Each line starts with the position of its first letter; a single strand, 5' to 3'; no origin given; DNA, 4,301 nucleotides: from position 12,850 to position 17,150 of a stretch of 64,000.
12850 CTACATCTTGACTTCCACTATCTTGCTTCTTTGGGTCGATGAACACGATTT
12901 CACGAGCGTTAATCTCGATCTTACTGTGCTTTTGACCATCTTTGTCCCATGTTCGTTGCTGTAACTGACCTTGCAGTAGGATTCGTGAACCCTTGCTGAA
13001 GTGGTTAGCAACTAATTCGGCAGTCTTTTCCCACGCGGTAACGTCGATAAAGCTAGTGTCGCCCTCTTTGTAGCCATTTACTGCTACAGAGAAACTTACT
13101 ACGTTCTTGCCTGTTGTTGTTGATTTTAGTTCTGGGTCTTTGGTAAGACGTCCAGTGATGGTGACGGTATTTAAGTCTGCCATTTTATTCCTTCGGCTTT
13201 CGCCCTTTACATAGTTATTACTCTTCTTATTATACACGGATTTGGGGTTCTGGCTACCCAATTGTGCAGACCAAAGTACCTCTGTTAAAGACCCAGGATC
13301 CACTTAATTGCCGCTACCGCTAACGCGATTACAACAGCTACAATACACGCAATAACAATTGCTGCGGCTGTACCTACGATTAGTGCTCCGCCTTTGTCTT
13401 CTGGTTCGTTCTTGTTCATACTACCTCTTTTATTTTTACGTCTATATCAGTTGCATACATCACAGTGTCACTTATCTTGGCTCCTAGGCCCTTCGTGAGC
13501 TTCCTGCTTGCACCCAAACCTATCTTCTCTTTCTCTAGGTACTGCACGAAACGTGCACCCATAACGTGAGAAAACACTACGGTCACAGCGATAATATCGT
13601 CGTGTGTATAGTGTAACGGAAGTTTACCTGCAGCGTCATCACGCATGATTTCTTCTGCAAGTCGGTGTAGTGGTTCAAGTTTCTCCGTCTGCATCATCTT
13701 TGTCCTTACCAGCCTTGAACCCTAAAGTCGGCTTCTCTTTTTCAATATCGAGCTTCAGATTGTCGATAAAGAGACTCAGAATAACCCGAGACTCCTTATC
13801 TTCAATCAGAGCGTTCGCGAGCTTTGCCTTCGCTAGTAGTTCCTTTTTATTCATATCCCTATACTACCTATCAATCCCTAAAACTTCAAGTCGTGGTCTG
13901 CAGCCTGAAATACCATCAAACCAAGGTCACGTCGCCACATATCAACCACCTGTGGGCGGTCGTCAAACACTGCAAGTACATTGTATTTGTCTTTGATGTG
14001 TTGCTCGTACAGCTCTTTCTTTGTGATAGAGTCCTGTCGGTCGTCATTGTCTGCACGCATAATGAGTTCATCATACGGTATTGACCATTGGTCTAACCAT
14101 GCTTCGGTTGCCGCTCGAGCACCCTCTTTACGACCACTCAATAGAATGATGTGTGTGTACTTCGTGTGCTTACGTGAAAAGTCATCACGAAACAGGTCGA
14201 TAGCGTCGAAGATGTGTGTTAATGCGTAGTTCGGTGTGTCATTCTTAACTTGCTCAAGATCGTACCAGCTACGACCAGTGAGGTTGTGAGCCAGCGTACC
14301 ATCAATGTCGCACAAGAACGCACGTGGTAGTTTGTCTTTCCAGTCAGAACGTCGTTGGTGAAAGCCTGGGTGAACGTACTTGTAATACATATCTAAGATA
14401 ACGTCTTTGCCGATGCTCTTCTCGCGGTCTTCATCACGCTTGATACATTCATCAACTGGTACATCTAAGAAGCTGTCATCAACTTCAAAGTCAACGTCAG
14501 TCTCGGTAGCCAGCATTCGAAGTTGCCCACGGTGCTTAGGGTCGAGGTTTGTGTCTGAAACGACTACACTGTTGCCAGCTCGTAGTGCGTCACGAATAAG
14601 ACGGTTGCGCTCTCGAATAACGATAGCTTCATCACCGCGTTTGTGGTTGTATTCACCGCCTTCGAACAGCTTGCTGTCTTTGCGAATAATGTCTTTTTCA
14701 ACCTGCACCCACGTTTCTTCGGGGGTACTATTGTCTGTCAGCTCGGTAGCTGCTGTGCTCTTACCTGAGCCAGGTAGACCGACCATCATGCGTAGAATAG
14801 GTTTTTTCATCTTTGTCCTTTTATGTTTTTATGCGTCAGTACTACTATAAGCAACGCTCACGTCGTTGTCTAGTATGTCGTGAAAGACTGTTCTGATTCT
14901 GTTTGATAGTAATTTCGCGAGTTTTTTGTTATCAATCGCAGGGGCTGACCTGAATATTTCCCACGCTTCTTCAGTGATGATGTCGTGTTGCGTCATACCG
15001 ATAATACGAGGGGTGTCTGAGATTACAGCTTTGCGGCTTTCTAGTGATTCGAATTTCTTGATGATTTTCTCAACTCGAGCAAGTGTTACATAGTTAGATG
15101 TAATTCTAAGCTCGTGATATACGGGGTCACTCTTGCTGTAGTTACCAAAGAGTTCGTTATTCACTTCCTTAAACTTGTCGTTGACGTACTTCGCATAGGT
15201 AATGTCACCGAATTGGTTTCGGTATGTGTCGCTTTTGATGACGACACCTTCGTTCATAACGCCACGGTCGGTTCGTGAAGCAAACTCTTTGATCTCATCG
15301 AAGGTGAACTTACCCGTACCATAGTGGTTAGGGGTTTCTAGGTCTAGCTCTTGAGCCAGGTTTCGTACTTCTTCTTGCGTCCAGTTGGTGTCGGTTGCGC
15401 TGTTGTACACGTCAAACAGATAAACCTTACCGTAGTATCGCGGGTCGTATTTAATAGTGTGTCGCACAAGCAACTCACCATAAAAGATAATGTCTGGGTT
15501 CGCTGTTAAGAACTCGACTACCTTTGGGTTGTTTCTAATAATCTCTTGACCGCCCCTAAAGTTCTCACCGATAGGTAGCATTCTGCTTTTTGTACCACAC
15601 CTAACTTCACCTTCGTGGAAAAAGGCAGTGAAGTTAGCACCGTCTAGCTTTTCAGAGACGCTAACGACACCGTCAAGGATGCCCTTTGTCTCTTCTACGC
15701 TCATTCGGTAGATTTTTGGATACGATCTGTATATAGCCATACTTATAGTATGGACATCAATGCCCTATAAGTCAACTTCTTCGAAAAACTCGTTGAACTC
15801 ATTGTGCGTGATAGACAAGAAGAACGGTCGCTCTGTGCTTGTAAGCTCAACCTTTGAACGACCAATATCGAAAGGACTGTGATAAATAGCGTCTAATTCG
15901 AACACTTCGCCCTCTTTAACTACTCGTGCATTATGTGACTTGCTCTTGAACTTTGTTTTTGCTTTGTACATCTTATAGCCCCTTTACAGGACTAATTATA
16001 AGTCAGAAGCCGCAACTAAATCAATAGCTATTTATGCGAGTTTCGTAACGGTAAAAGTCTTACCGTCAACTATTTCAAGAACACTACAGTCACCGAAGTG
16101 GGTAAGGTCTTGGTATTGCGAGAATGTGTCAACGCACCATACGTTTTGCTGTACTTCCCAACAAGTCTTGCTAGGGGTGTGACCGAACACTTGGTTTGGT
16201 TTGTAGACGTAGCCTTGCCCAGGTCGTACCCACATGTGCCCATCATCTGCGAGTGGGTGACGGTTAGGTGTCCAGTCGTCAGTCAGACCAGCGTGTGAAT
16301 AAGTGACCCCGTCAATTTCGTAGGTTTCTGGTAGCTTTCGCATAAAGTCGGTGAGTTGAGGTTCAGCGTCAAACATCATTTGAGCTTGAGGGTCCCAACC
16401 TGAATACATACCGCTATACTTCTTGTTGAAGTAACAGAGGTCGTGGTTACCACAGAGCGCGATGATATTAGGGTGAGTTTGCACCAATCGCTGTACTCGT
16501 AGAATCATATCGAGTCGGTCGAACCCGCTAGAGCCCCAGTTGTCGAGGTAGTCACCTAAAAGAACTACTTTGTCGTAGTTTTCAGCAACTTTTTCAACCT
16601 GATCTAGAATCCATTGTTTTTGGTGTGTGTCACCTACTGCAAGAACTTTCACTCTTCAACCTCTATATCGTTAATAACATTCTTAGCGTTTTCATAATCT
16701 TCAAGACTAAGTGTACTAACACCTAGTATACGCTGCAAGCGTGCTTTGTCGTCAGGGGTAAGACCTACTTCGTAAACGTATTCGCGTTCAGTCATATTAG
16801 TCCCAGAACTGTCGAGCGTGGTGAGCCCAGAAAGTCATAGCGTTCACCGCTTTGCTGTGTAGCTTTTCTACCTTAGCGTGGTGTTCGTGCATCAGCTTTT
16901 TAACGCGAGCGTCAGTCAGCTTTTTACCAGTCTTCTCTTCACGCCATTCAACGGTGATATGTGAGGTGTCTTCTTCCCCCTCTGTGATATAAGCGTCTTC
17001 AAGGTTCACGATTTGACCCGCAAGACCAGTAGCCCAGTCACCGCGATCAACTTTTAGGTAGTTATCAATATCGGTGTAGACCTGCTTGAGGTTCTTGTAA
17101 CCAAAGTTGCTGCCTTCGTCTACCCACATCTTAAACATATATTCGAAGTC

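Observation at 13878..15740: Pnk plus RNA ligase tRNA-repair cassette next to a phage tRNA-Lys-led tRNA array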

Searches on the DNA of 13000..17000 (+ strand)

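Call 5: search_dna_similar(query=window:13000-17000:+, collection=phages, mode=near, max_rows=20)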
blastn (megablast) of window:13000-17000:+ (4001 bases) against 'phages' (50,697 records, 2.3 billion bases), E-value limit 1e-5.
No match.

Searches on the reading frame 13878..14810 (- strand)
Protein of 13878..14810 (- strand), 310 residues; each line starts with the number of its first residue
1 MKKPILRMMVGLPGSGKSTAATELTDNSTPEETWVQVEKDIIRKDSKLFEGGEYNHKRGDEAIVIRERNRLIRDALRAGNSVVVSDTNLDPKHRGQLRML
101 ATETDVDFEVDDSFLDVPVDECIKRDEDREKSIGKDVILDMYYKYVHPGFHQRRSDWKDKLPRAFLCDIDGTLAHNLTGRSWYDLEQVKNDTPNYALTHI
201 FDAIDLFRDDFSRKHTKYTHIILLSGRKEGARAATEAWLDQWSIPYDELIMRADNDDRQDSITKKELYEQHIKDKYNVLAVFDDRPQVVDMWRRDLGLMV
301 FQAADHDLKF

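Call 3: search_protein_families(library=pfam, proteins=[window:13878-14810:-], max_evalue=0.01)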
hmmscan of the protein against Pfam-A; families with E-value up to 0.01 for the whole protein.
window:13878-14810:- (310 aa): 7 families
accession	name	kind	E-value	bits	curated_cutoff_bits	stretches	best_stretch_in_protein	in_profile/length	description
PF25109.1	HAD_PNKP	-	7e-41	140.1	27.6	1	162-307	1-142/143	Polynucleotide kinase PNKP phosphatase domain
PF13671.12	AAA_33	-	1.9e-18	67.5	27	1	7-132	2-121/143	AAA domain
PF08433.16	KTI12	-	1.3e-09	38.4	22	1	8-153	5-145/271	Chromatin associated protein KTI12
PF03767.20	Acid_phosphat_B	-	4.4e-06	26.8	27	1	160-283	75-203/230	HAD superfamily, subfamily IIIB (Acid phosphatase)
PF06414.18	Zeta_toxin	-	0.0001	22.2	22.3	1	2-44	14-56/199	Zeta toxin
PF13238.12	AAA_18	-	0.00041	21.2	29.4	1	10-132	4-114/128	AAA domain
PF02097.20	Filo_VP35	-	0.0052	16.4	27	1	185-279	109-201/342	Filoviridae VP35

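Call 4: search_protein_families(library=phrogs, proteins=[window:13878-14810:-], max_evalue=0.001)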
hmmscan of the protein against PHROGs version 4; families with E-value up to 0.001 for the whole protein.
window:13878-14810:- (310 aa): 5 families
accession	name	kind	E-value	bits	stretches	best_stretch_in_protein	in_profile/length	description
phrog_505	-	other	1.9e-81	274.7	1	6-306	4-293/295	polynucleotide kinase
phrog_415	-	other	1.2e-24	88.3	1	159-306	18-167/218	polynucleotide kinase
phrog_2071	-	other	5e-14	53.8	1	1-135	13-131/282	ATPase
phrog_6931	-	unknown function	9e-12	45.8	1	3-148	184-328/343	-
phrog_10255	-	other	9.1e-05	23.3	1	9-67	6-65/230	kinase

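Call 7: search_solved_structures(query=window:13878-14810:-, max_evalue=1, show_alignments=2)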
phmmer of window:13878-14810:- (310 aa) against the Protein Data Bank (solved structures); distinct sequences matched with E-value up to 1: 10.
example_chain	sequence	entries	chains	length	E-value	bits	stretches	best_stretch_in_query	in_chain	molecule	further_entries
4xrp_A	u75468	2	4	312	6.9e-33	117.6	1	4-303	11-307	Pnkp1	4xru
1ltq_A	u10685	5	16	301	2.5e-27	99.4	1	2-307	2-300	POLYNUCLEOTIDE KINASE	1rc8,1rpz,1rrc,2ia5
5uj0_A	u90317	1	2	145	5.9e-14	55.4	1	162-307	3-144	Polynucleotide kinase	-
1ly1_A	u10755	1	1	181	7.9e-14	55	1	2-185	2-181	polynucleotide kinase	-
3a4l_A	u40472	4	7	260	2e-05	27.4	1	6-152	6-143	L-seryl-tRNA(Sec) kinase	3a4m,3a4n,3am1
3adb_A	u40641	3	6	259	2.2e-05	27.3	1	6-152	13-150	L-seryl-tRNA(Sec) kinase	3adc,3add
2yvu_A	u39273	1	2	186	0.016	17.8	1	2-127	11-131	Probable adenylyl-sulfate kinase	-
9ip4_B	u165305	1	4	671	0.48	13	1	166-300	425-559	Maltose/maltodextrin-binding periplasmic protein,Polymerase cofactor VP35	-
9ip2_B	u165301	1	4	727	0.55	12.8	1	166-300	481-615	Maltose/maltodextrin-binding periplasmic protein,Polymerase cofactor VP35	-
9drz_A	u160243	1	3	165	0.84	12.2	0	7-40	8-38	p-loop containing nucleoside triphosphatehydrolase protein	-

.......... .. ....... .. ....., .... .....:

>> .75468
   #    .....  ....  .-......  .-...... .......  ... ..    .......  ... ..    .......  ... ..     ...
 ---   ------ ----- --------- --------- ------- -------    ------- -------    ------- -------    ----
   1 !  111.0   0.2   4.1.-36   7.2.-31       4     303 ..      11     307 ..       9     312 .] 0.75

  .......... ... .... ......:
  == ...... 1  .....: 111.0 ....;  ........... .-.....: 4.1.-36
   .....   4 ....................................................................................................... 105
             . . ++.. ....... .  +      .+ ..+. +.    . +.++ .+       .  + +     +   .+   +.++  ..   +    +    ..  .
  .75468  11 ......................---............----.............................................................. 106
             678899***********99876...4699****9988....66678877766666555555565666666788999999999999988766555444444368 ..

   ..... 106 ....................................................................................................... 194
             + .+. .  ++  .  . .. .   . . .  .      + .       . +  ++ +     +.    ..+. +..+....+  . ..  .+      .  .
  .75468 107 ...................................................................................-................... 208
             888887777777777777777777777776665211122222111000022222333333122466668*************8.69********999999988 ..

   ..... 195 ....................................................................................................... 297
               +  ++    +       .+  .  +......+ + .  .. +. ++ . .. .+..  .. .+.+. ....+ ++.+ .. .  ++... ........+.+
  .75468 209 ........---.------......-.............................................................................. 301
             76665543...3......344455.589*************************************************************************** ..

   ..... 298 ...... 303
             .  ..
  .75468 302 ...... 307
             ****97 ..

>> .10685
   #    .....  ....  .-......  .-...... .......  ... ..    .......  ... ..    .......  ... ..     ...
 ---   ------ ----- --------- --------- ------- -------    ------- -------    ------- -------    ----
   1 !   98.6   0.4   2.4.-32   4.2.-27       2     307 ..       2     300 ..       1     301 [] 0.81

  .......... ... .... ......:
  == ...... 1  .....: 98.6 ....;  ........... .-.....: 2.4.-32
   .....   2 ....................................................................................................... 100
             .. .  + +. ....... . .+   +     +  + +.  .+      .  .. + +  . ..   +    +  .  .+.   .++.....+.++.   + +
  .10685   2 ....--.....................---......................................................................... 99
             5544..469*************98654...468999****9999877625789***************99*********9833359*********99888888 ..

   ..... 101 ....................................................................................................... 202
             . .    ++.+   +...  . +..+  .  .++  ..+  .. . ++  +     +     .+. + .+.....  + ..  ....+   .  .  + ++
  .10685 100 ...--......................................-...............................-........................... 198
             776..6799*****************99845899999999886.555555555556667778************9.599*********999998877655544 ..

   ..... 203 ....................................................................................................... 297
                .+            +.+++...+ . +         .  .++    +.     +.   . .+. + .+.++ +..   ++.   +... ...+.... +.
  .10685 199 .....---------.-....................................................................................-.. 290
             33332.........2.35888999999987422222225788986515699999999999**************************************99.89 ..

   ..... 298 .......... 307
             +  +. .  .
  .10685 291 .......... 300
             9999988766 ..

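Call 9: search_dna_similar(query=window:13878-14810:-, collection=phages, mode=protein, max_rows=30)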
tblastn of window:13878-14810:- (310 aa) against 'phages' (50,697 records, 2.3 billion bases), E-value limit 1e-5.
Records with a match: 3159; places in all: 3188; records where one place covers at least 80% of the query: 2083.
Best place of each record, by identity: <60% 3159.
By first word of the organism name: Escherichia 843; Klebsiella 697; Mycobacterium 513; Streptomyces 132; Shigella 114; Aeromonas 89; Acinetobacter 69; Enterobacter 65; Vibrio 65; Salmonella 58; and 62 more.
By host as written in the record: Mycobacterium smegmatis mc2 155 374; Escherichia coli 328; Klebsiella pneumoniae 298; - 288; Mycobacterium smegmatis mc#155 74; Streptomyces griseus ATCC 10137 49; Escherichia coli K-12 MG1655 46; Streptomyces lividans JI 1326 35; and 607 more.
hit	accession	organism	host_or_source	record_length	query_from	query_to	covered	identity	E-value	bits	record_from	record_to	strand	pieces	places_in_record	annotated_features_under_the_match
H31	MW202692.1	Caudoviricetes sp.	Manatee Spring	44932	6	305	97%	40.1%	1e-51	188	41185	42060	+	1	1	polynucleotide kinase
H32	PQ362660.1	Streptomyces phage Elmer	Streptomyces lividans JI 1326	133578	1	304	98%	38.2%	3e-37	146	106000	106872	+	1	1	214: polynucleotide kinase | 213: membrane protein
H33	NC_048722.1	Streptomyces phage Wofford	Streptomyces griseus ATCC 10137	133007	1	304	98%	37.3%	4e-36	143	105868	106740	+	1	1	206: polynucleotide kinase | 205: hypothetical protein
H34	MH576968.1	Streptomyces phage Wofford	Streptomyces griseus ATCC 10137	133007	1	304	98%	37.3%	4e-36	143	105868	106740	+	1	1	206: polynucleotide kinase | 205: hypothetical protein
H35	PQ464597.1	Pseudomonas phage Milchi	Pseudomonas poae Z9_5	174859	7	303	96%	37.5%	3e-42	161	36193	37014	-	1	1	polynucleotide kinase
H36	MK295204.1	Shigella phage vB_SdyM_006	Shigella dysenteriae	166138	8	308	97%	36.8%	2e-37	147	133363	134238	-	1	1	3'-phosphatase, 5'-polynucleotide kinase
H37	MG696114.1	Proteus phage phiP4-3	Proteus penneri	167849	8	308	97%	36.8%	2e-37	146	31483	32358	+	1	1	3'-phosphatase, 5'-polynucleotide kinase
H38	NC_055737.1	Proteus phage phiP4-3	Proteus penneri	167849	8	308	97%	36.8%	2e-37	146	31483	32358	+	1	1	polynucleotide kinase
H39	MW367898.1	Proteus phage SJ_PmiM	Proteus mirabilis HLJP-1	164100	8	308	97%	36.8%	4e-37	146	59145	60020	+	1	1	3'-phosphatase, 5'-polynucleotide kinase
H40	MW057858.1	Providencia phage PSTCR6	Providencia stuartii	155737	6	308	98%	36.4%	5e-42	160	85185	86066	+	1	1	3'-phosphatase, 5'-polynucleotide kinase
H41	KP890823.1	Proteus phage vB_PmiM_Pm5461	Proteus mirabilis 417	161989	8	308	97%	36.6%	6e-37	145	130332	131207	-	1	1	3'-phosphatase, 5'-polynucleotide kinase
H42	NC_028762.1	Proteus phage vB_PmiM_Pm5461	Proteus mirabilis 417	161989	8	308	97%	36.6%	6e-37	145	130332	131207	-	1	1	polynucleotide kinase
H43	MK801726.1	Mycobacterium phage ChotaBhai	Mycobacterium smegmatis mc2 155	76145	4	308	98%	36.0%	5e-40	154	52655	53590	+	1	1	88: polynucleotide kinase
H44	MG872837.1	Mycobacterium phage Gage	Mycobacterium smegmatis mc2155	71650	9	308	97%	36.6%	1e-39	153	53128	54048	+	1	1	90: polynucleotide kinase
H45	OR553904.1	Mycobacterium phage StolenFromERC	Mycobacterium smegmatis mc2 155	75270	9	308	97%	36.6%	1e-39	153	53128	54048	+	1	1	91: polynucleotide kinase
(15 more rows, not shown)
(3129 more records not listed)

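Call 18: search_protein_families(library=ncbifam, proteins=[window:13878-14810:-], max_evalue=0.01)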
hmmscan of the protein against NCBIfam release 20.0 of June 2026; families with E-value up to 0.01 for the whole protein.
window:13878-14810:- (310 aa): 6 families
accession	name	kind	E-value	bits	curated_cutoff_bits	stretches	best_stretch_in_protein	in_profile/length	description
TIGR03574.1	selen_PSTK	equivalog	4.4e-16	59.1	290.5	1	8-151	3-138/249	L-seryl-tRNA(Sec) kinase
TIGR03575.1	selen_PSTK_euk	equivalog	1.5e-05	24.4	382.35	1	114-149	160-195/340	L-seryl-tRNA(Sec) kinase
TIGR04075.1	bacter_Pnkp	equivalog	0.00078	17.7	750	1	6-139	10-131/851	polynucleotide kinase-phosphatase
TIGR01675.1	plant-AP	equivalog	0.0023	17.2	264.3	1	217-284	135-204/229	plant acid phosphatase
NF005252.0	PRK06762.1-3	equivalog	0.0025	17.6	258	1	3-129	10-125/189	hypothetical protein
NF004035.0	PRK05506.1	subfamily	0.0065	14.8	715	1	3-127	459-576/632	bifunctional sulfate adenylyltransferase subunit 1/adenylylsulfate kinase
